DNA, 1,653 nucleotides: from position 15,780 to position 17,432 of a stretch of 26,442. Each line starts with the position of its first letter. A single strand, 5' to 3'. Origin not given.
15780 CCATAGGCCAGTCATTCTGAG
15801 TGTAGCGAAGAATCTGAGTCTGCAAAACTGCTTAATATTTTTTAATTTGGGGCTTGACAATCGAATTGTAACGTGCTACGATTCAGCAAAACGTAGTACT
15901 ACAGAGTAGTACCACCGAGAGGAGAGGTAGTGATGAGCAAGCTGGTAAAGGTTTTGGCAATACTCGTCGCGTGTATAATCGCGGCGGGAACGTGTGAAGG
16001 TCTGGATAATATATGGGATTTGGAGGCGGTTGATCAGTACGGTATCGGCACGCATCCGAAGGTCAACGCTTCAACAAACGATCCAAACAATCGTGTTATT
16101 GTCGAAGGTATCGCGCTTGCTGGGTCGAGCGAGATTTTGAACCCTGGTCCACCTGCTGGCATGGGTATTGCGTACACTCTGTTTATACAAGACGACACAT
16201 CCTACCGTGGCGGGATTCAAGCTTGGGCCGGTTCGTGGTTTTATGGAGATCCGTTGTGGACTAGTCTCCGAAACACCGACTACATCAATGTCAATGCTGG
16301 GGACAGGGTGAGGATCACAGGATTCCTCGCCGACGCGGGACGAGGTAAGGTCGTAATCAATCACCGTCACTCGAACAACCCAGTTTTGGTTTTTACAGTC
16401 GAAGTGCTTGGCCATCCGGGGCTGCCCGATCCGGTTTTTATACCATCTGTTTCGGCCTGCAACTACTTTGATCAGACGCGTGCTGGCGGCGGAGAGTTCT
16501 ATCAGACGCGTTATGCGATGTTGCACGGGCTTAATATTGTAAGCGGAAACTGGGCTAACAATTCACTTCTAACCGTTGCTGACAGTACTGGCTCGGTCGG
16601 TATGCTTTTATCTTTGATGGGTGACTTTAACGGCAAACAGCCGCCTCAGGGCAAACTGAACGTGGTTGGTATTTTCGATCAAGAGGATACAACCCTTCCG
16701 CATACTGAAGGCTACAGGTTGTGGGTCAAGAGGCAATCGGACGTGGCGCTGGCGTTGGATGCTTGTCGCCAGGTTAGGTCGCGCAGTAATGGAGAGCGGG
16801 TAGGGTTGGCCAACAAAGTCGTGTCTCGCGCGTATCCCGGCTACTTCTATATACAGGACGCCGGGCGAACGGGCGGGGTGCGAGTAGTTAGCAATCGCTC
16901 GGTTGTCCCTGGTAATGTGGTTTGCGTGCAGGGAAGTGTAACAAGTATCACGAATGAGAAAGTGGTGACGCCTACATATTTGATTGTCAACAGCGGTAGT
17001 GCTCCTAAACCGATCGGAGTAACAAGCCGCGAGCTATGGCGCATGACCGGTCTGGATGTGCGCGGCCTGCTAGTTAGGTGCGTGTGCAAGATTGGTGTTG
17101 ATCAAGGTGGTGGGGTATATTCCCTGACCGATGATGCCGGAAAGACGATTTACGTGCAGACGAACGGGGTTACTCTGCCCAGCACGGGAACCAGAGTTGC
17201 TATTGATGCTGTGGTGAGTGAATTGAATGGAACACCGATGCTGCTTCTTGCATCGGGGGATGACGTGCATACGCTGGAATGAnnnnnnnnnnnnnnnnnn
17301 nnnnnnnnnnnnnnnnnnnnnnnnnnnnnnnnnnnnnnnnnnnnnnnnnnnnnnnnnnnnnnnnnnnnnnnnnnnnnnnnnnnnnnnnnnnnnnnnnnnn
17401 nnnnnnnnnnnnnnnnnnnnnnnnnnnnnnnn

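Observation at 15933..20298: Candidate new uptake system: secreted OB-fold protein + pseudopilin + ECF transporter + FmdE in one translationally coupled operon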

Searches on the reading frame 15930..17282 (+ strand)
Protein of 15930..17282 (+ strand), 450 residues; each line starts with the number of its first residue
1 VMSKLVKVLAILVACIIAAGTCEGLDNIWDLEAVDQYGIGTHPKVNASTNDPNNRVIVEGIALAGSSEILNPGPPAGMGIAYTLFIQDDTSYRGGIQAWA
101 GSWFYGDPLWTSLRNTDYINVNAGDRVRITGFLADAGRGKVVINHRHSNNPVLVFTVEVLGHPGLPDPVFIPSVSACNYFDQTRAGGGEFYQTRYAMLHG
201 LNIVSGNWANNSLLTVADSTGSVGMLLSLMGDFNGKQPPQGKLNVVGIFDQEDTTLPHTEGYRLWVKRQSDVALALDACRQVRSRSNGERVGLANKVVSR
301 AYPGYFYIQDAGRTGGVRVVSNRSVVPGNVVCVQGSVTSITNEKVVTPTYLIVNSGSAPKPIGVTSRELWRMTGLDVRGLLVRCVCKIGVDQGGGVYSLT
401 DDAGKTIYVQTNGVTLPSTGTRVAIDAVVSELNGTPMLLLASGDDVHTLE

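Call 3: search_protein_families(library=pfam, proteins=[window:15930-17282:+], max_evalue=0.1)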
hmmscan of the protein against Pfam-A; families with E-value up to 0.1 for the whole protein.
window:15930-17282:+ (450 aa): 2 families
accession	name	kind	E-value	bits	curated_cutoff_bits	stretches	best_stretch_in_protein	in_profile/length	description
PF18942.5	DUF5689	-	0.00047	20.5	28.6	0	214-272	164-217/217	Family of unknown function (DUF5689)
PF19135.5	DUF5818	-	0.035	14.1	27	0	123-138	33-48/57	Protein of unknown function (DUF5818)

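Call 4: search_protein_families(library=ncbifam, proteins=[window:15930-17282:+], max_evalue=0.1)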
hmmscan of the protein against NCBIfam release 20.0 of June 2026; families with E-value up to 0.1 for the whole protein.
window:15930-17282:+ (450 aa): 0 families

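Call 10: find_homologous_proteins(query=window:15930-17282:+)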
Query window:15930-17282:+ (450 aa): 116 proteins with E <= 0.001 among 8000 candidates.
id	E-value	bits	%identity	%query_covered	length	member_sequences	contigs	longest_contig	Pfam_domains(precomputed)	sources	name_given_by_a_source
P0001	0.0e+0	1020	100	100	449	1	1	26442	-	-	-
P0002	3.0e-229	779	78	94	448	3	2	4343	-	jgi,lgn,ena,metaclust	metaclust:\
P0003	3.5e-226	769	74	99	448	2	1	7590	-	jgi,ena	-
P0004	2.0e-213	727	71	100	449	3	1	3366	-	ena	-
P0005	1.6e-201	688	68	94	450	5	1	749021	-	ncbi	ncbi:MAG: hypothetical protein ACUVRI_10045 [Armatimonadota bacterium]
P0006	2.7e-199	681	69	94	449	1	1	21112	-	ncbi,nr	ncbi:MAG: hypothetical protein QHI38_08725 [Armatimonadota bacterium]|nr:hypothetical protein [Armat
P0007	1.3e-196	672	66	98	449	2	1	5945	-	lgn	-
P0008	9.6e-193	659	64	100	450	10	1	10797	-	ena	-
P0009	1.7e-186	639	65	94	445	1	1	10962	PF18942.6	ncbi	-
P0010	1.5e-185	635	65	95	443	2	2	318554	PF18942.6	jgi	jgi:hypothetical protein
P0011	6.9e-185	633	62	100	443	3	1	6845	PF18942.6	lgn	-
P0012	3.8e-182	624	64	95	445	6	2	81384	PF18942.6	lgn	-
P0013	6.1e-178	610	63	94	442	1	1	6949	-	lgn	-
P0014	5.5e-173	594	60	98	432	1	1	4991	-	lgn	-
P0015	7.2e-168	577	62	94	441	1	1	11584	-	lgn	-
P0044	4.1e-137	476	52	94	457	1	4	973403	-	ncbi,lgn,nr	ncbi:MAG: hypothetical protein IT209_10655 [Armatimonadetes bacterium]|nr:hypothetical protein [Arma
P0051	1.1e-130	455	50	100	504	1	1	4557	PF19135.6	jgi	jgi:hypothetical protein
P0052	6.3e-130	452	53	56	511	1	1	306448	PF18942.6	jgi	-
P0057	3.9e-122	426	51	56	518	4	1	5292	PF18942.6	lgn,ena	-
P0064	4.7e-120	420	50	98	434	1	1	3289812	-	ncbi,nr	ncbi:MAG: hypothetical protein KatS3mg024_2233 [Armatimonadota bacterium]|nr:MAG: hypothetical prote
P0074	3.9e-108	380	46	98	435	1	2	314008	-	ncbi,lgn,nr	ncbi:hypothetical protein LLG46_12895 [bacterium]|nr:hypothetical protein [bacterium]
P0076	6.4e-105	370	45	58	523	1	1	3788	-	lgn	-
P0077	3.4e-102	361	52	80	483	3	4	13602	-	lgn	-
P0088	5.2e-64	235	49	58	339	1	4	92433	-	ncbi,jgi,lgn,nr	ncbi:hypothetical protein HQ563_08785 [bacterium]|nr:hypothetical protein [bacterium]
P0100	1.8e-49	187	41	60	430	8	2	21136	PF00404.25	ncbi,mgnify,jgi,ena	mgnify:CR=1 FL=1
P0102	3.5e-48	183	41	59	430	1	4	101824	PF00404.25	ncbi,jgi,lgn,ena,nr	ncbi:MAG TPA: dockerin type I domain-containing protein [Phycisphaerae bacterium]|nr:dockerin type I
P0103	2.6e-38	150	37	62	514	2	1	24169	PF07883.18,PF00404.25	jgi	-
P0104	3.0e-30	124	35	57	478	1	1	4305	-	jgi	-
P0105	4.9e-30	123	35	54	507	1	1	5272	-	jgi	jgi:hypothetical protein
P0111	7.2e-21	93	34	59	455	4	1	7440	-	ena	-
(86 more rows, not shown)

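Call 12: find_encoding_contigs(protein=P0064, flank=8000, max_places=1)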
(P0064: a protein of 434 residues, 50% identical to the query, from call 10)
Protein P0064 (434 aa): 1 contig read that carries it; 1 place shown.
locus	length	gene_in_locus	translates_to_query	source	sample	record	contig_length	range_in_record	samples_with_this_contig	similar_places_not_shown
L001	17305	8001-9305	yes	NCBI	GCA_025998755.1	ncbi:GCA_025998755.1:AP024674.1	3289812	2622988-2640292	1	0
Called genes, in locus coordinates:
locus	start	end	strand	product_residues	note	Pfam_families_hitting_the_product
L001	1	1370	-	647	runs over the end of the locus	PF13432:TPR_16 (weak), PF14559:TPR_19 (weak), PF13432:TPR_16 (weak), PF13414:TPR_11 (weak), PF14559:TPR_19 (weak), PF13432:TPR_16 (weak), PF13371:TPR_9, PF13432:TPR_16 (weak), +9 more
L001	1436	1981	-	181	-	PF00583:Acetyltransf_1, PF13508:Acetyltransf_7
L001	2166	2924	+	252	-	PF01261:AP_endonuc_2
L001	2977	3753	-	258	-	PF13085:Fer2_3, PF13183:Fer4_8, PF13534:Fer4_17 (weak)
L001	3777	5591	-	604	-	PF00890:FAD_binding_2, PF02910:Succ_DH_flav_C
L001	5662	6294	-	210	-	PF01127:Sdh_cyt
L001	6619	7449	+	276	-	PF03405:FA_desaturase_2, PF02915:Rubrerythrin (faint)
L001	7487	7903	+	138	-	PF01402:RHH_1, PF08753:NikR_C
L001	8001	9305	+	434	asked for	-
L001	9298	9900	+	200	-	PF07963:N_methyl (weak), PF08334:T2SSG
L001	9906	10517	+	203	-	PF13489:Methyltransf_23, PF01209:Ubie_methyltran, PF13847:Methyltransf_31, PF08241:Methyltransf_11, PF08242:Methyltransf_12, PF13649:Methyltransf_25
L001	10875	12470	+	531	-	-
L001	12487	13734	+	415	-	-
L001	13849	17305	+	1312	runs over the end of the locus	-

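Call 13: find_encoding_contigs(protein=P0044, flank=8000, max_places=1)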
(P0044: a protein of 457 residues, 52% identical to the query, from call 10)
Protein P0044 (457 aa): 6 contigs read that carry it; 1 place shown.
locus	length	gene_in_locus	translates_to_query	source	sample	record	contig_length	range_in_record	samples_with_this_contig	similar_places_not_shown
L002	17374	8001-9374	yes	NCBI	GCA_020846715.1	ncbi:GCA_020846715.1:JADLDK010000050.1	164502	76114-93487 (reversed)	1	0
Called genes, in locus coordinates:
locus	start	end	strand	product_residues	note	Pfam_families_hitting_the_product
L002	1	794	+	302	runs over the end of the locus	PF01297:ZnuA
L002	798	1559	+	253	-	PF00005:ABC_tran, PF13304:AAA_21 (faint)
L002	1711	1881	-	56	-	-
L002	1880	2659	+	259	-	PF00950:ABC-3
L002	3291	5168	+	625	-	-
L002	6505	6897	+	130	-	-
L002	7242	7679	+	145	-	-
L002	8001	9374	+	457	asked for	-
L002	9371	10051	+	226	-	PF07963:N_methyl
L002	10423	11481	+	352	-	PF00437:T2SSE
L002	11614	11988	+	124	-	PF01740:STAS, PF13466:STAS_2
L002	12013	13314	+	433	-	PF13439:Glyco_transf_4 (faint), PF00534:Glycos_transf_1, PF13692:Glyco_trans_1_4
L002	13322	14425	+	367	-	-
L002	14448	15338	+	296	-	PF02574:S-methyl_trans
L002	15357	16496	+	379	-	PF13433:Peripla_BP_5, PF13458:Peripla_BP_6, PF01094:ANF_receptor, PF13433:Peripla_BP_5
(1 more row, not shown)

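Call 14: find_encoding_contigs(protein=P0074, flank=8000, max_places=1)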
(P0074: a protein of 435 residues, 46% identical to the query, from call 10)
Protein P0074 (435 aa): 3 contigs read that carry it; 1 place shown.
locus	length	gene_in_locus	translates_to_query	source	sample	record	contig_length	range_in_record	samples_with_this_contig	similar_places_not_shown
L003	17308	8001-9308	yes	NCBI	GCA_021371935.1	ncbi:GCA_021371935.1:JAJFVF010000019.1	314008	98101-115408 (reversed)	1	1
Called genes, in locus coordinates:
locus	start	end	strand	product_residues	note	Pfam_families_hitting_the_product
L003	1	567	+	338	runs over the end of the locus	PF03881:Fructosamin_kin (faint), PF27663:Spore_coat_YutH (faint), PF01636:APH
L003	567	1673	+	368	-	PF01168:Ala_racemase_N, PF00842:Ala_racemase_C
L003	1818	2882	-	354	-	PF00437:T2SSE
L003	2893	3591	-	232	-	-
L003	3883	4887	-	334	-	PF02543:Carbam_trans_N (faint), PF00814:TsaD, PF22521:HypF_C_2 (weak)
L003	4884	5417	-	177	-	PF13673:Acetyltransf_10, PF00583:Acetyltransf_1, PF13508:Acetyltransf_7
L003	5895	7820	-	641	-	PF08450:SGL (faint), PF07494:Reg_prop (faint), PF24684:Vgb_lyase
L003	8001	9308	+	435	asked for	-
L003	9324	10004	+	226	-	PF07963:N_methyl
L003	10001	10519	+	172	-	PF12822:ECF_trnsprt (weak)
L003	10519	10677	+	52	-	-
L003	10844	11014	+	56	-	-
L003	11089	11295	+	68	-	-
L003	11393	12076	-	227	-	PF03807:F420_oxidored (faint), PF13241:NAD_binding_7 (weak), PF02254:TrkA_N, PF02080:TrkA_C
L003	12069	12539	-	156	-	PF01262:AlaDh_PNT_C (weak), PF02254:TrkA_N, PF02558:ApbA (weak), PF02737:3HCDH_N (weak), PF03435:Sacchrp_dh_NADP (weak), PF03721:UDPG_MGDP_dh_N (weak), PF03807:F420_oxidored (weak)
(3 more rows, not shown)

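Call 17: find_related_loci(query=A1, collection=genome_contigs, flank=10000)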
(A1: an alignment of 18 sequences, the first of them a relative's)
Query A1 (449 aa) in genome_contigs; peptide patterns used: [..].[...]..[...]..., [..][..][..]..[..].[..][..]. (x = any residue, [..] = any of these).
222 stretches matched a pattern; 26 encode a relative of the query (tblastn E <= 1e-3); 25 distinct loci.
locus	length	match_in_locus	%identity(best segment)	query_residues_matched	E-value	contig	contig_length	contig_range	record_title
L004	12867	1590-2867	69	25-449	0e+0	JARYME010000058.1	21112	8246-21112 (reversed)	MAG: Armatimonadota bacterium isolate A05DMB-I-24 NODE_58_length_21112_cov_4.249917, whole genome shotgun sequence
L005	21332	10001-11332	65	6-448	0e+0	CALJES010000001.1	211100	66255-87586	MAG: uncultured bacterium isolate S1_Bin_METABAT__45_1 genome assembly, contig: c_000000571061, whole genome shotgun seq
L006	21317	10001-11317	58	10-448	5e-168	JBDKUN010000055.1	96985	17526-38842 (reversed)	MAG: Armatimonadota bacterium isolate 8_bin.138 c_000001603915, whole genome shotgun sequence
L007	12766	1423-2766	57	3-448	1e-166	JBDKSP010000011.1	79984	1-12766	MAG: Armatimonadota bacterium isolate 6_bin.213 c_000000147096, whole genome shotgun sequence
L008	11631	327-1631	57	25-449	3e-155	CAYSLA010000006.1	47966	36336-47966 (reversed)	MAG TPA_asm: uncultured bacterium isolate SRP098346_co1_397 genome assembly, contig: NODE_359_length_47966_cov_12.239152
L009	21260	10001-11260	52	25-448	4e-141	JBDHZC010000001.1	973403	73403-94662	MAG: Armatimonadota bacterium isolate AS-MESO-3CA.311 NODE_5_length_973403_cov_9.992016, whole genome shotgun sequence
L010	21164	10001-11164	56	25-416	1e-139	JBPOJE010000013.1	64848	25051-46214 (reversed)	MAG: Armatimonadota bacterium isolate MAG_6077 c_000000609531, whole genome shotgun sequence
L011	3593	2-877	73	157-448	4e-144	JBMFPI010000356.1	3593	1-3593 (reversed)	MAG: Armatimonadota bacterium isolate KM4338-59 NODE_356_length_3593_cov_3.479238, whole genome shotgun sequence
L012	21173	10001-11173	55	25-419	2e-138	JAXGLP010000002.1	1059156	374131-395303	MAG: Armatimonadota bacterium isolate AnMBR.bin211 bin211_2, whole genome shotgun sequence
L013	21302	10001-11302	51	3-449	6e-139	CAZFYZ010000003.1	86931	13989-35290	MAG TPA_asm: uncultured bacterium isolate SRP294416_co1_116 genome assembly, contig: NODE_271_length_86931_cov_5.311237,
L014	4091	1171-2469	51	3-449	5e-129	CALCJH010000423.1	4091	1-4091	MAG: uncultured bacterium isolate H1_Bin_MAXBIN__082_sub_1 genome assembly, contig: c_000000270431, whole genome shotgun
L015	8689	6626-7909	51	8-449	3e-125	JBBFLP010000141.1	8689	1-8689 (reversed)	MAG: Armatimonadota bacterium isolate Uz-U4-28 NODE_4681_length_8689_cov_8.534283, whole genome shotgun sequence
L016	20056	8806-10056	50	25-441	5e-124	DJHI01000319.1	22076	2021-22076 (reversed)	MAG TPA_asm: Armatimonadetes bacterium UBA5829 UBA5829_contig_559, whole genome shotgun sequence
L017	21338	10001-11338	46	1-448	7e-120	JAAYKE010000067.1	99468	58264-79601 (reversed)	MAG: Armatimonadota bacterium isolate AS10tlH2TH_383 142511_AS10, whole genome shotgun sequence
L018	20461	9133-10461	45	1-445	2e-117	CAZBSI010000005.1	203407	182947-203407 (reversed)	MAG TPA_asm: uncultured bacterium isolate SRP216815_co1_264 genome assembly, contig: NODE_75_length_203407_cov_73.965892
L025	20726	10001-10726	45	19-271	7e-57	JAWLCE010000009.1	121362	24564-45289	MAG: Sumerlaeia bacterium isolate 15dZY3.bin.32 NODE_312_length_121362_cov_6.352333, whole genome shotgun sequence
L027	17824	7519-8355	27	7-265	6e-19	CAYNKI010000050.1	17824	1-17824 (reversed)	MAG TPA_asm: uncultured Pirellulales bacterium isolate SRP068000_co1_139 genome assembly, contig: NODE_4631_length_17824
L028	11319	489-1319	27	4-265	7e-19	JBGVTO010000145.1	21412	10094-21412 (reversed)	MAG: Phycisphaerae bacterium isolate S_218_B3 k127_34781, whole genome shotgun sequence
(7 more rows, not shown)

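Call 20: search_protein_families(library=pfam, proteins=[L006:12034-12870:+, L006:12867-13580:+, L006:13662-14504:+, L006:14501-15115:+, L006:15391-16263:+, L006:16285-17766:+, L028:2185-2787:+, L028:2992-4326:+, L028:4682-5713:+, L028:5808-6584:+], max_evalue=0.01)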
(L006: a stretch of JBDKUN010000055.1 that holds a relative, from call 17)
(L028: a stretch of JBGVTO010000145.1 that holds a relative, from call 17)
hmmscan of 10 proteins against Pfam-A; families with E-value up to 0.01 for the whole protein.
L006:12034-12870:+ (278 aa): 1 family
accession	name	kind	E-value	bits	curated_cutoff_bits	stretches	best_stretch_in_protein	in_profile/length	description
PF01297.22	ZnuA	-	7.4e-31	108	29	1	33-272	1-261/263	Zinc-uptake complex component A periplasmic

L006:12867-13580:+ (237 aa): 12 families
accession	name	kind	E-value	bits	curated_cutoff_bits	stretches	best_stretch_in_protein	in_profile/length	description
PF00005.33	ABC_tran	-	9.1e-31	107.7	25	1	23-174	1-137/137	ABC transporter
PF13304.12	AAA_21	-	2.5e-13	51.2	27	2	141-209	233-303/304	AAA domain, putative AbiEii toxin, Type IV TA system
PF02463.25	SMC_N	-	1.2e-10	41.6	40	1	35-219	26-211/220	RecF/RecN/SMC N terminal domain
PF09818.15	ABC_ATPase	-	9.6e-06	25.3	23.2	0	147-227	159-254/283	P-loop domain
PF13476.12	AAA_23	-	4.7e-05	24.5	27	1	26-55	15-41/201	AAA domain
PF13555.12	AAA_29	-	0.00028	21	27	1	27-57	16-46/61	P-loop containing region of AAA domain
PF13401.12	AAA_22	-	0.0019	19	27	0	32-67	4-37/130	AAA domain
PF00004.35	AAA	-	0.002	19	21.2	0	38-66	3-31/131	ATPase family associated with various cellular activities (AAA)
PF13604.12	AAA_30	-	0.0053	16.9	27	0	35-75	20-58/191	AAA domain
PF02702.23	KdpD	-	0.0058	16.5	26.1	1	111-219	36-140/210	Osmosensitive K+ channel His kinase sensor domain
PF13238.12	AAA_18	-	0.0059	17.5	29.4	0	36-58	1-23/128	AAA domain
PF00437.27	T2SSE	-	0.0091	15.1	24.9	0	35-58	144-167/370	Type II/IV secretion system protein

L006:13662-14504:+ (280 aa): 2 families
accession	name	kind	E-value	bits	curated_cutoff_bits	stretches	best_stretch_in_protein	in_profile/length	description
PF00950.22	ABC-3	-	2.2e-54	185.1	20.1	1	9-264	2-257/258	ABC 3 transport family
PF01032.23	FecCD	-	0.00045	19.8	26.5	1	17-260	47-307/311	FecCD transport family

L006:14501-15115:+ (204 aa): 16 families
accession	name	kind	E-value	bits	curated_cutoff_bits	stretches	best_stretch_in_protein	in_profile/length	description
PF13847.12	Methyltransf_31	-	2.4e-18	66.7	27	1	37-175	2-142/145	Methyltransferase domain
PF13649.12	Methyltransf_25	-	1.7e-17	64.3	27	1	42-135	1-97/97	Methyltransferase domain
PF08241.18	Methyltransf_11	-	2.1e-17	64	21.2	1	43-139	1-95/95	Methyltransferase domain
PF13489.12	Methyltransf_23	-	6.6e-15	55.7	27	1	29-181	12-161/164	Methyltransferase domain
PF01209.24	Ubie_methyltran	-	1.9e-14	54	20.1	1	8-139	13-151/233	ubiE/COQ5 methyltransferase family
PF08242.18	Methyltransf_12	-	1.1e-11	45.8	30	1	43-137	1-98/98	Methyltransferase domain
PF20922.3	Anamorsin_N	-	7.1e-06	26.3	27.1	1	90-184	36-121/163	Anamorsin, N-terminal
PF02353.26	CMAS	-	7.3e-06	25.9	27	1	16-149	39-174/273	Mycolic acid cyclopropane synthetase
PF01728.25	FtsJ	-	0.00039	20.8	24.1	1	35-113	17-100/181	FtsJ-like methyltransferase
PF01135.25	PCMT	-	0.00039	20.7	20.3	1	35-146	70-179/210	Protein-L-isoaspartate(D-aspartate) O-methyltransferase (PCMT)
PF06325.19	PrmA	-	0.0009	19.3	22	1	36-140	159-259/296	Ribosomal protein L11 methyltransferase (PrmA)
PF05891.18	Methyltransf_PK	-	0.0018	18.3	27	1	40-158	57-178/218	AdoMet dependent proline di-methyltransferase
PF07021.18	MetW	-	0.0024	18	21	1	34-142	9-110/193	Methionine biosynthesis protein MetW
PF03141.22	Methyltransf_29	-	0.0041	16.2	23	1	41-145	120-223/506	Putative S-adenosyl-L-methionine-dependent methyltransferase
PF00891.24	Methyltransf_2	-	0.0067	16.2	22.3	1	21-179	45-209/210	O-methyltransferase domain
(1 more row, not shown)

L006:15391-16263:+ (290 aa): 2 families
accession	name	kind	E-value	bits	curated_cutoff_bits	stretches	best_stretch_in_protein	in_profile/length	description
PF07596.16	SBP_bac_10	-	3e-06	27.9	23.3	1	67-109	2-42/268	Protein of unknown function (DUF1559)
PF07963.17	N_methyl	-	5.4e-06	26.2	21.2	1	41-62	6-27/27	Prokaryotic N-terminal methylation motif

L006:16285-17766:+ (493 aa): 0 families

L028:2185-2787:+ (200 aa): 1 family
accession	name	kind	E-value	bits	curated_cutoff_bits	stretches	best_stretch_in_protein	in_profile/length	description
PF02663.19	FmdE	-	7e-12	46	22.9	1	64-155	1-85/133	FmdE, Molybdenum formylmethanofuran dehydrogenase operon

L028:2992-4326:+ (444 aa): 1 family
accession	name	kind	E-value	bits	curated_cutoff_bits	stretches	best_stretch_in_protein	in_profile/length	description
PF04966.18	OprB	-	7.3e-51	174.1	22.9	1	103-444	3-372/372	Carbohydrate-selective porin, OprB family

L028:4682-5713:+ (343 aa): 2 families
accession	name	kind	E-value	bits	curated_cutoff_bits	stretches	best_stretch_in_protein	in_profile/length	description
PF01891.21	CbiM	-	3.3e-50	171.2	23.1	1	2-208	1-204/205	Cobalt uptake substrate-specific transmembrane region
PF13190.11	PDGLE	-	2.6e-20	72.6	27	1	223-337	1-102/102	PDGLE domain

L028:5808-6584:+ (258 aa): 1 family
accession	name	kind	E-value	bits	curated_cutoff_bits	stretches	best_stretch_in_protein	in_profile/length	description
PF02361.21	CbiQ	-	5e-30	105.2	25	1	13-221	2-210/216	Cobalt transport protein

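Call 47: predict_structure(alignment_id=A2)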
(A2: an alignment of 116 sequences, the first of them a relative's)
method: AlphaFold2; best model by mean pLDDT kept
length: 449 residues; sequences in the alignment: 116
mean_pLDDT: 95.6   pTM: 0.91
mean pLDDT of the five models: 95.6, 95.6, 95.4, 95.2, 94.6
residues with pLDDT >= 90: 418; 70-90: 21; 50-70: 9; < 50: 1
segments of 3 or more residues with pLDDT < 50: none
pLDDT, mean of each block of 10 residues (from residue 1): 92 85 88 98 97 97 96 71 97 96 89 94 98 97 93 97 98 98 97 98 98 98 98 97 98 97 98 98 98 98 97 96 98 97 97 97 94 85 98 98 98 97 98 96 97
secondary structure, 60 per line:
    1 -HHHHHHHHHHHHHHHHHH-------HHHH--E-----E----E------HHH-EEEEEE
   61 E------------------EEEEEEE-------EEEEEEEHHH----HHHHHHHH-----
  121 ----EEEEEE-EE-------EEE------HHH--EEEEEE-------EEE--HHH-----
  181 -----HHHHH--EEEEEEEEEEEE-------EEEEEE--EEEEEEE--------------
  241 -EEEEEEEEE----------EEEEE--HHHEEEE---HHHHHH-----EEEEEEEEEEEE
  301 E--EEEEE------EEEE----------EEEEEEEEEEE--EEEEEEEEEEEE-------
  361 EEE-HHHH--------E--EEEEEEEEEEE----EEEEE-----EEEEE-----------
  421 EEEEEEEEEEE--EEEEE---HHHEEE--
elements in order: H2-19 H27-30 E55-61 E80-86 E94-100 H108-115 E125-130 E141-143 E155-160 E168-170 H186-190 E193-204 E212-217 E220-226 E242-250 E261-265 E271-274 H278-283 E289-301 E304-308 E315-318 E329-339 E342-353 E361-363 H365-368 E380-390 E395-399 E405-409 E421-431 E434-438 E445-447

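Call 51: fold_search(model_id=the predicted structure, library=pdb)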
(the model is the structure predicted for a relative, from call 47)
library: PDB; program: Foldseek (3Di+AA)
matches with E <= 10: 1470; with E <= 0.001: 48
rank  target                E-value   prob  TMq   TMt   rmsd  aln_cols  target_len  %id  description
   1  5z7d_C                5.1e-11  1.00  0.23  0.25  16.9       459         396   12  p204HINab-dsDNA complex structure (released 2019-01-30)
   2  5z7d_B                1.9e-09  1.00  0.22  0.24  17.0       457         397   10  p204HINab-dsDNA complex structure (released 2019-01-30)
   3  5z7d_A                3.5e-09  1.00  0.22  0.24  17.6       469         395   10  p204HINab-dsDNA complex structure (released 2019-01-30)
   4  4gop_C                1.7e-06  0.99  0.23  0.23  21.9       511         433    9  Structure and Conformational Change of a Replication Protein A Heterotrimer Bound to ssDNA (released 2012-11-28)
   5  6w6w_A                2.4e-05  0.91  0.16  0.09  24.7       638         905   10  Cryo-EM structure of CST bound to telomeric single-stranded DNA (released 2020-06-03)
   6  8u5y_B                2.8e-05  0.96  0.15  0.12  17.3       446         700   10  human RADX trimer bound to ssDNA (released 2023-10-11)
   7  4jbm_B                3.7e-05  1.00  0.19  0.37   9.5       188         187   14  Structure of murine DNA binding protein bound with ds DNA (released 2013-06-26)
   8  8u5y_A                3.7e-05  0.96  0.15  0.12  17.5       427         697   10  human RADX trimer bound to ssDNA (released 2023-10-11)
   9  4l5t_A                3.9e-05  1.00  0.17  0.37  14.1       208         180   13  Crystal structure of the tetrameric p202 HIN2 (released 2013-07-31)
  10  2oq0_B                4.6e-05  1.00  0.21  0.38   7.6       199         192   14  Crystal Structure of the First HIN-200 Domain of Interferon-Inducible Protein 16 (released 2007-02-27)
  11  9gut_B                5.5e-05  0.89  0.14  0.12  17.4       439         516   11  30S mRNA delivery complex (bS1 resolved) (released 2024-11-20)
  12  4l5q                  8.9e-05  1.00  0.20  0.34   8.2       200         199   12  Crystal structure of p202 HIN1 (released 2013-07-31)
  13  4jbk_B                1.1e-04  1.00  0.20  0.37   7.8       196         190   11  Molecular basis for abrogation of activation of pro-inflammatory cytokines (released 2013-06-26)
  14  8u5y_C                1.1e-04  0.85  0.16  0.12  19.4       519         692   11  human RADX trimer bound to ssDNA (released 2023-10-11)
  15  4jbj_B                1.2e-04  1.00  0.21  0.37   7.7       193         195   12  Structural mimicry for functional antagonism (released 2013-06-26)
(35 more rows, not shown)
